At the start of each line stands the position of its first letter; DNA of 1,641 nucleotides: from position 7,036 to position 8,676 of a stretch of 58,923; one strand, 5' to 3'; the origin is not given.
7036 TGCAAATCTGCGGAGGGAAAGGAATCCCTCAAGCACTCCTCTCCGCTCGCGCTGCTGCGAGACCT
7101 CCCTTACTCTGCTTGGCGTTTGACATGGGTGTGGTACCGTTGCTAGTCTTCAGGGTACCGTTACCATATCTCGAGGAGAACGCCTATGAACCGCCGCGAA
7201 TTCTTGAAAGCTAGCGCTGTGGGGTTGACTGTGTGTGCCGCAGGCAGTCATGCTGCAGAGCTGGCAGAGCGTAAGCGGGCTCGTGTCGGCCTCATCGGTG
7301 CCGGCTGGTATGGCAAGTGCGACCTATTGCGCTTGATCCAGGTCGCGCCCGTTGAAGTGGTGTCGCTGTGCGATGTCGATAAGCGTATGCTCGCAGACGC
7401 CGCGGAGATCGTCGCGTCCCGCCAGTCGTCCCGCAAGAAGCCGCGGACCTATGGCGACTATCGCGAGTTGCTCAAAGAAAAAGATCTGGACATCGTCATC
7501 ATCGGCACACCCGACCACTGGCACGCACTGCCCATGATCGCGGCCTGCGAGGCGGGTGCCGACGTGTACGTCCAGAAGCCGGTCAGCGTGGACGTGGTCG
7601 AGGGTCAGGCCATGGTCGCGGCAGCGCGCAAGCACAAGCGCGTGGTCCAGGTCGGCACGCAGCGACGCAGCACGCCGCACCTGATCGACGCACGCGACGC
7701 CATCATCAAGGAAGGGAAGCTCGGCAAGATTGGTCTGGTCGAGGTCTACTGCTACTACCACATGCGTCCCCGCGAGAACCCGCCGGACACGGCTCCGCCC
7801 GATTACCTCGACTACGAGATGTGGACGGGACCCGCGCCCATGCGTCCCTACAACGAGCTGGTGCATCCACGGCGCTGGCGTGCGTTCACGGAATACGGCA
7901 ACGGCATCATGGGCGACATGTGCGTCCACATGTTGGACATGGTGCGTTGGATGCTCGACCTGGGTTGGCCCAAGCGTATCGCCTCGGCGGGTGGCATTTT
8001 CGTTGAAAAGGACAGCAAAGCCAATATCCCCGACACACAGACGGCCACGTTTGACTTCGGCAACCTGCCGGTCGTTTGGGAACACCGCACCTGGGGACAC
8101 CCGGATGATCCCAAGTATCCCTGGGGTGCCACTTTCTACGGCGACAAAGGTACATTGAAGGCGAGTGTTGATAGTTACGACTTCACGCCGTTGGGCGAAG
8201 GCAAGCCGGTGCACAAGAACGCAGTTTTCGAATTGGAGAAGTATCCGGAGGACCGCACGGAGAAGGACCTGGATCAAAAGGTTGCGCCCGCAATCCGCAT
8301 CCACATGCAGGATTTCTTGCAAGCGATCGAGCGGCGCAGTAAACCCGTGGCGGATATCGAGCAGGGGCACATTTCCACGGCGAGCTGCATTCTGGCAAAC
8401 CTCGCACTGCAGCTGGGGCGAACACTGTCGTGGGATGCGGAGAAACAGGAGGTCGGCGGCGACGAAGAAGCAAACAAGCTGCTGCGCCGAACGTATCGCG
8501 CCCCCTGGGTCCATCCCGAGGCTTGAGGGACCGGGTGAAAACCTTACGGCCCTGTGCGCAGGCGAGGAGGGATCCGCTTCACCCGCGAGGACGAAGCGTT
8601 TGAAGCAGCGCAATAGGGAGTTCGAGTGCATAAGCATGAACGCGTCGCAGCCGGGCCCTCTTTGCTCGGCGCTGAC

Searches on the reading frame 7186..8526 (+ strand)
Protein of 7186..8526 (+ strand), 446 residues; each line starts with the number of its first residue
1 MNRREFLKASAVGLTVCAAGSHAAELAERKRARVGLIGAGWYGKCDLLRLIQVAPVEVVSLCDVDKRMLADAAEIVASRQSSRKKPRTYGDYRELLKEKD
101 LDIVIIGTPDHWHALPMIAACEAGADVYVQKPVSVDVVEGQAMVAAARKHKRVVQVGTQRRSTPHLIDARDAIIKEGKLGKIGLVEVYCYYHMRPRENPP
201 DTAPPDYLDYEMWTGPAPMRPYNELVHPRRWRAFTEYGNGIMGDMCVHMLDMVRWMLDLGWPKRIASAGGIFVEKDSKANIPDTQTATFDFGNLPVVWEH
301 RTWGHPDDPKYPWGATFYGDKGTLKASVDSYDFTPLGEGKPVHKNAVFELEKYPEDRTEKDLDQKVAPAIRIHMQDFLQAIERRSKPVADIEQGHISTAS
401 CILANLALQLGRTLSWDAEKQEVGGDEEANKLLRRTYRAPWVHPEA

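Call 10: search_protein_families(library=pfam, proteins=[window:7186-8526:+])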
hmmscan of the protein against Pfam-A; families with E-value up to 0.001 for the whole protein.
window:7186-8526:+ (446 aa): 4 families
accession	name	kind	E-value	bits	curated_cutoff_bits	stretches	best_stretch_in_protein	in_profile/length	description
PF19051.5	GFO_IDH_MocA_C2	-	1.4e-24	87.5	23.3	2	201-258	45-102/254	Oxidoreductase family, C-terminal alpha/beta domain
PF01408.29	GFO_IDH_MocA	-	5.4e-17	63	24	1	33-157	2-119/120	Oxidoreductase family, NAD-binding Rossmann fold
PF22725.1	GFO_IDH_MocA_C3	-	9.5e-13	48.7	27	1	174-324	8-123/124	GFO/IDH/MocA C-terminal domain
PF02894.22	GFO_IDH_MocA_C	-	1.1e-11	45.4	22.9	1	174-405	4-207/218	Oxidoreductase family, C-terminal alpha/beta domain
